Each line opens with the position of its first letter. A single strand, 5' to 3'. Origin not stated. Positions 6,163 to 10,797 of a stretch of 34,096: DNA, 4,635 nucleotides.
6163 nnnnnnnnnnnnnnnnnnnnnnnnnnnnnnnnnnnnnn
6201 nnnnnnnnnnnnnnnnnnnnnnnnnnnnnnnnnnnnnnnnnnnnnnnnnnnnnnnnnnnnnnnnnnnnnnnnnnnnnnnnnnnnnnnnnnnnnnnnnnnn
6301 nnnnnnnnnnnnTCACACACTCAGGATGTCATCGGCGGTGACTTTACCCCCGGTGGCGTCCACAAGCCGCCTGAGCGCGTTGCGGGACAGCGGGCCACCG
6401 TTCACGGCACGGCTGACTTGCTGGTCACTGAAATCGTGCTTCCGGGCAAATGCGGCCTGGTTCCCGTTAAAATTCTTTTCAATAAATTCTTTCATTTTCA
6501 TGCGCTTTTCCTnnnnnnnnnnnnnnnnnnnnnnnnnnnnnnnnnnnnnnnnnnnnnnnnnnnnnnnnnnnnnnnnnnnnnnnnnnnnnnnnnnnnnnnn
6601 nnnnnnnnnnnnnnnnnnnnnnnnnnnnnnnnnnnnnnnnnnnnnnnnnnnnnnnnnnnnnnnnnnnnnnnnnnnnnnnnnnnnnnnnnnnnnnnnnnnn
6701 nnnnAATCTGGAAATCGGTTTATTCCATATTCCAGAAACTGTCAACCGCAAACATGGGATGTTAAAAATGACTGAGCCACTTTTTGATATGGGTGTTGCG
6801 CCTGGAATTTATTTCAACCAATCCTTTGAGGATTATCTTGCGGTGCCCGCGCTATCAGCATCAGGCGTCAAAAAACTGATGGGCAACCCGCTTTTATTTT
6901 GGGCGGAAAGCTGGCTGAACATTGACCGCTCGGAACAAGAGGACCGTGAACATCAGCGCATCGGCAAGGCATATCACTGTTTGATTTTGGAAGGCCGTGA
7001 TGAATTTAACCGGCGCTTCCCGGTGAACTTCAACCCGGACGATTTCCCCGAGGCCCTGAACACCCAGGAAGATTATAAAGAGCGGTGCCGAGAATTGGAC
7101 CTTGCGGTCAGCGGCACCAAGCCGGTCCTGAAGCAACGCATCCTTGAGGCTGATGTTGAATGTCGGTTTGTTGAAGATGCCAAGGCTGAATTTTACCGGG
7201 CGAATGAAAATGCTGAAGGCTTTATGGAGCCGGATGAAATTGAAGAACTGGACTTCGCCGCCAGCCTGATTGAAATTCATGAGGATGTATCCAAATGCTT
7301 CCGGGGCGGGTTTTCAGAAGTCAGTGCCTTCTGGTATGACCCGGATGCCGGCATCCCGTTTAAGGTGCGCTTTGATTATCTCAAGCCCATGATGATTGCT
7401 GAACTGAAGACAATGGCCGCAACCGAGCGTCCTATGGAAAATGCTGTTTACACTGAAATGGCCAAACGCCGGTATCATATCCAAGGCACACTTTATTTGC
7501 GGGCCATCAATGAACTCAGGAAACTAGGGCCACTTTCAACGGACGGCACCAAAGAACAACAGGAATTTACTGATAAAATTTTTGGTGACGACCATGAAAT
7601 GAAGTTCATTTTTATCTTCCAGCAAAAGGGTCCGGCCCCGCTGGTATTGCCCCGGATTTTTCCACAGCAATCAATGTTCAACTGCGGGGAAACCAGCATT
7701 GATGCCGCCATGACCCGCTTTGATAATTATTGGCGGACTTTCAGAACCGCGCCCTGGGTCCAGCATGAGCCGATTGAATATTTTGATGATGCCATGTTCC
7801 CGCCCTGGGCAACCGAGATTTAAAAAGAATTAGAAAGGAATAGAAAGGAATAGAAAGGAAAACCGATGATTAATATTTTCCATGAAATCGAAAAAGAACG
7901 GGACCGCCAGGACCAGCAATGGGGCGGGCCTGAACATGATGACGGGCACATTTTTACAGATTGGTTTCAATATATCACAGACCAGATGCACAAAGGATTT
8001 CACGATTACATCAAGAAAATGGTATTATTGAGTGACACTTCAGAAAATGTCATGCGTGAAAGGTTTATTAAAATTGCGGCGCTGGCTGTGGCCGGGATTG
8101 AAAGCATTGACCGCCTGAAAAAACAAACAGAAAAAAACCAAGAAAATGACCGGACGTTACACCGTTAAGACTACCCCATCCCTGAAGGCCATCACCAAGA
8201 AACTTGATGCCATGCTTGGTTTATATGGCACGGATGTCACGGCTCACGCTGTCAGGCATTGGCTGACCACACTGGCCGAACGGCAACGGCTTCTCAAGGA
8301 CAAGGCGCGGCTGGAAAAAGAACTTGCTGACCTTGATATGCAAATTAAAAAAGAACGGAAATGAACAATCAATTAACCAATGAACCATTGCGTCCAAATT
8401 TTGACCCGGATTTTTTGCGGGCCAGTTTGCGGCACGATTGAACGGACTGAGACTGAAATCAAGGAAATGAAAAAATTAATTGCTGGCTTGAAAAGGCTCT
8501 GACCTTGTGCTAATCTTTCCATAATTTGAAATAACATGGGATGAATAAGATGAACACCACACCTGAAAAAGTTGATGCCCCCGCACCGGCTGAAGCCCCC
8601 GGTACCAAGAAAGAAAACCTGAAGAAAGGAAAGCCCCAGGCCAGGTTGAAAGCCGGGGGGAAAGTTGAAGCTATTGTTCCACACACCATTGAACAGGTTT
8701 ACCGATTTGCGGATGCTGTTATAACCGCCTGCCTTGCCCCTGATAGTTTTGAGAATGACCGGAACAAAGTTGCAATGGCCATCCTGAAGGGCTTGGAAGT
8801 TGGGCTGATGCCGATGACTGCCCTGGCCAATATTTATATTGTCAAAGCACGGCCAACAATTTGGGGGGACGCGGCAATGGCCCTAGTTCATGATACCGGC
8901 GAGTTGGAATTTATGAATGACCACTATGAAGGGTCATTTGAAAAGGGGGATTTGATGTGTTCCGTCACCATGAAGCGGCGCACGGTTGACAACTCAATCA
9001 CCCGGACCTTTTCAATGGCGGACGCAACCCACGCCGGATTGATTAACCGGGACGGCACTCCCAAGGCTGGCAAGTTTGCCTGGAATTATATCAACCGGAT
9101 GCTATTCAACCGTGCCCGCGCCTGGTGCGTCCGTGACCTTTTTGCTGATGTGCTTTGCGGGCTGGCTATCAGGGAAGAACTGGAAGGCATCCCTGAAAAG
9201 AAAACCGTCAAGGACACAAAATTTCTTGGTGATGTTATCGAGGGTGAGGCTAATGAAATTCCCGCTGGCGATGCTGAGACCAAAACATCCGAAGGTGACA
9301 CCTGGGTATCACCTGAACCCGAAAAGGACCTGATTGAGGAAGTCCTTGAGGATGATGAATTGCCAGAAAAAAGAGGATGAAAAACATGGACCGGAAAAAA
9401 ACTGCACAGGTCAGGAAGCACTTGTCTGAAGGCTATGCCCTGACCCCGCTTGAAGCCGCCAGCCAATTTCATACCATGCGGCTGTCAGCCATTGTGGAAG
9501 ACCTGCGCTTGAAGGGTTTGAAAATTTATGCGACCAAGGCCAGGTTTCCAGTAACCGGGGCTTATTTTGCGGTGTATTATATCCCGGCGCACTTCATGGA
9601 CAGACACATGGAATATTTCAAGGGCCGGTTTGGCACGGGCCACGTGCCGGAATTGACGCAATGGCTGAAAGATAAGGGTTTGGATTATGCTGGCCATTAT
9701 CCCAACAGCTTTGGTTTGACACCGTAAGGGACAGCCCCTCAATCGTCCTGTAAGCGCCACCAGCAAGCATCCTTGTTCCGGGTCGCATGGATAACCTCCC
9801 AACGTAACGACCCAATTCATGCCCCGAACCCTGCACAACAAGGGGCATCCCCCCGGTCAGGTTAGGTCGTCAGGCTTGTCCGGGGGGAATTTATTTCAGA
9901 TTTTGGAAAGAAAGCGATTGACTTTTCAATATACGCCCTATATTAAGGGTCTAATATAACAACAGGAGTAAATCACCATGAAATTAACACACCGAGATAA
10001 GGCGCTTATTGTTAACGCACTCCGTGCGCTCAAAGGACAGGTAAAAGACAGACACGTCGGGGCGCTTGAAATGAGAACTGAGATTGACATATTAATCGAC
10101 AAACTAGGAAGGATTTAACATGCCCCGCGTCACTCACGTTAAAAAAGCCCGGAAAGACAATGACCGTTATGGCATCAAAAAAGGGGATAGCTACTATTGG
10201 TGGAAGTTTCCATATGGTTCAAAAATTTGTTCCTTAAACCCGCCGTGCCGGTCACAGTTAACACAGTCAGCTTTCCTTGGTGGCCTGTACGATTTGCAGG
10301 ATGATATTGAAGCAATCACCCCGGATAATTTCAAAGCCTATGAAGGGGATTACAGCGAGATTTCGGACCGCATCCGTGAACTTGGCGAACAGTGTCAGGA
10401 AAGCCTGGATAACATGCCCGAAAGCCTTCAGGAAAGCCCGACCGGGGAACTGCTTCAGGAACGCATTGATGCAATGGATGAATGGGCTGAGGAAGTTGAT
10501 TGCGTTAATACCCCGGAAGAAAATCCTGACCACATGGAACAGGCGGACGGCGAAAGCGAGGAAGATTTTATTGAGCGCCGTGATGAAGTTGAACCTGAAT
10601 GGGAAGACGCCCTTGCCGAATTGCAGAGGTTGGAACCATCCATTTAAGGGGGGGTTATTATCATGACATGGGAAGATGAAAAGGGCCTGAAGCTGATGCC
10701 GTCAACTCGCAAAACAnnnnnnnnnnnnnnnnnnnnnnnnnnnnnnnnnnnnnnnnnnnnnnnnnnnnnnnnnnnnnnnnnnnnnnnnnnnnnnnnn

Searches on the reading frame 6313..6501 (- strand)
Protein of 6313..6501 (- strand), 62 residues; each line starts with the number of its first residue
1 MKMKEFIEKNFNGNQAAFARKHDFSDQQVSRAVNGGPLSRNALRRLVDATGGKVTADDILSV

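Call 69: search_protein_families(library=pfam, proteins=[window:6313-6501:-], max_evalue=0.1)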
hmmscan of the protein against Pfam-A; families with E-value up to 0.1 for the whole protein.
window:6313-6501:- (62 aa): 3 families
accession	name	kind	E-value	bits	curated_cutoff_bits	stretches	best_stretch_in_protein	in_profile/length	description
PF15943.11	YdaS_toxin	-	0.033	14.5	30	1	12-58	8-55/65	Bacterial toxin YdaS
PF18286.6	T3SS_ExsE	-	0.072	13.5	27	1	29-50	16-37/46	Type III secretion system ExsE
PF13560.12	HTH_31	-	0.096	13.5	27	0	15-51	17-55/64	Helix-turn-helix domain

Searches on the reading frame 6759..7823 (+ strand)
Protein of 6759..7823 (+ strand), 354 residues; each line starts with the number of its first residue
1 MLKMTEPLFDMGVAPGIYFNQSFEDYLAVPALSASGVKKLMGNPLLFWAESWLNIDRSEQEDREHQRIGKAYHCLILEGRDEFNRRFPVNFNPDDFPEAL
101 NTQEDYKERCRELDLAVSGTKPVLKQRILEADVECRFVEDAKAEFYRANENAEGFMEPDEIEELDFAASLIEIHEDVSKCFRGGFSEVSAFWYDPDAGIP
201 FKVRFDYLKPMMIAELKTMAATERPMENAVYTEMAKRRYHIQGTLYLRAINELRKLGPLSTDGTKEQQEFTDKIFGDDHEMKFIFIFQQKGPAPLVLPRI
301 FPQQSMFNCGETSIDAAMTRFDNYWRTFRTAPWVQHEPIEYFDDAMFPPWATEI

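Call 42: search_protein_families(library=phrogs, proteins=[window:6759-7823:+], max_evalue=0.001)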
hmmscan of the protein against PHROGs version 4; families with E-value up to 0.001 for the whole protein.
window:6759-7823:+ (354 aa): 2 families
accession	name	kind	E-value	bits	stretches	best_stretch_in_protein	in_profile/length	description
phrog_412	-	DNA, RNA and nucleotide metabolism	2.9e-35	123.4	1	11-297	134-357/440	exonuclease VIII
phrog_607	-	DNA, RNA and nucleotide metabolism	2.4e-08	33.7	1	13-248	575-802/883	exonuclease VII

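Call 43: search_protein_families(library=pfam, proteins=[window:6759-7823:+], max_evalue=0.001)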
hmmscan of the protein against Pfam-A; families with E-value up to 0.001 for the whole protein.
window:6759-7823:+ (354 aa): 2 families
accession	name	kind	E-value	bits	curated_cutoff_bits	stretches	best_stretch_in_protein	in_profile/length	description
PF12684.13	DUF3799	-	6.6e-08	33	26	1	134-251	47-165/233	PDDEXK-like domain of unknown function (DUF3799)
PF02037.33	SAP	-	2.8e-05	24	23.9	1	107-132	11-36/37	SAP domain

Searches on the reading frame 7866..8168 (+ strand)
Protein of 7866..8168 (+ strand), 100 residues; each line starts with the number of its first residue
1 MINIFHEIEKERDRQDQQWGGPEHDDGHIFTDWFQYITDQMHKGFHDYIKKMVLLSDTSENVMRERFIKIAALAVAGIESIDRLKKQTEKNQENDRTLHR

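Call 42: search_protein_families(library=phrogs, proteins=[window:7866-8168:+], max_evalue=0.001)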
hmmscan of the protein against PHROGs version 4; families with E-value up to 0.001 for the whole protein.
window:7866-8168:+ (100 aa): 1 family
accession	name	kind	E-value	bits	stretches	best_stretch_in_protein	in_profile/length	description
phrog_2831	-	unknown function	1.7e-09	38.5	1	3-94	18-107/295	-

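Call 43: search_protein_families(library=pfam, proteins=[window:7866-8168:+], max_evalue=0.001)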
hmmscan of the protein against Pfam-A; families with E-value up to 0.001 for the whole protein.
window:7866-8168:+ (100 aa): 0 families

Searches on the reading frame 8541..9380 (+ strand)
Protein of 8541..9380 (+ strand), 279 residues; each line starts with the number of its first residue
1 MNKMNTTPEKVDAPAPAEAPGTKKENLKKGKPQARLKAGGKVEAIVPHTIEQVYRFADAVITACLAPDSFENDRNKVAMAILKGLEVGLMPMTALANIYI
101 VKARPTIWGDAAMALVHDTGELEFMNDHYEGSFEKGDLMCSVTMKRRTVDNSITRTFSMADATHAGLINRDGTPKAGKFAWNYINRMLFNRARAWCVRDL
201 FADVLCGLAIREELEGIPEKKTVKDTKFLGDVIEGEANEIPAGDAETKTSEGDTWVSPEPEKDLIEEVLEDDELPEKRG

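Call 42: search_protein_families(library=phrogs, proteins=[window:8541-9380:+], max_evalue=0.001)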
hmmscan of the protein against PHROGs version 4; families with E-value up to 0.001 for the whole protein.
window:8541-9380:+ (279 aa): 3 families
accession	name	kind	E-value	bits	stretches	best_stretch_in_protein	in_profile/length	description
phrog_561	-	DNA, RNA and nucleotide metabolism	1.2e-14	55.6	1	47-265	299-510/633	RecT-like ssDNA annealing protein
phrog_4171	-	DNA, RNA and nucleotide metabolism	1.7e-12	48.7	1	51-220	41-214/392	RecT-like ssDNA annealing protein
phrog_10056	-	DNA, RNA and nucleotide metabolism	6.6e-05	23.5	1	117-235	93-208/302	RecT-like ssDNA annealing protein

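Call 43: search_protein_families(library=pfam, proteins=[window:8541-9380:+], max_evalue=0.001)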
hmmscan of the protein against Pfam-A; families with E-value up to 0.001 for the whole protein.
window:8541-9380:+ (279 aa): 0 families

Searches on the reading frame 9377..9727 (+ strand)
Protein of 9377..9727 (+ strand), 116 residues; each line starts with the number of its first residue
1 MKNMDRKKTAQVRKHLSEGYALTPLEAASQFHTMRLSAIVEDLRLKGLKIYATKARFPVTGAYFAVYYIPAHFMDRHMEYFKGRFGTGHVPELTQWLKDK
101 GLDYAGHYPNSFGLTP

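Call 42: search_protein_families(library=phrogs, proteins=[window:9377-9727:+], max_evalue=0.001)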
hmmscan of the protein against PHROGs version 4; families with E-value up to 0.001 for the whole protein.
window:9377-9727:+ (116 aa): 1 family
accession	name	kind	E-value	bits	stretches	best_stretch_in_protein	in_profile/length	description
phrog_4973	-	unknown function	9.1e-11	42.9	1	1-67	62-128/149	-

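Call 43: search_protein_families(library=pfam, proteins=[window:9377-9727:+], max_evalue=0.001)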
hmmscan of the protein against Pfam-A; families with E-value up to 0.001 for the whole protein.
window:9377-9727:+ (116 aa): 1 family
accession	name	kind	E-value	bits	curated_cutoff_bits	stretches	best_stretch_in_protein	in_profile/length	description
PF14090.12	HTH_39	-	5.3e-05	23.4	21.3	1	10-55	4-49/70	Winged helix-turn-helix domain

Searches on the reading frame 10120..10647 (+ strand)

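Call 42: search_protein_families(library=phrogs, proteins=[window:10120-10647:+], max_evalue=0.001)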
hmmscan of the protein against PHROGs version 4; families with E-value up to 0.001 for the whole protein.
window:10120-10647:+ (175 aa): 1 family
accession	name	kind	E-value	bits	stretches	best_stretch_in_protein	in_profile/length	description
phrog_4068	-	unknown function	8.3e-07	30.7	1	69-131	14-76/89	-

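Call 43: search_protein_families(library=pfam, proteins=[window:10120-10647:+], max_evalue=0.001)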
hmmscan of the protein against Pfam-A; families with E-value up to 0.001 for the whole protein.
window:10120-10647:+ (175 aa): 0 families
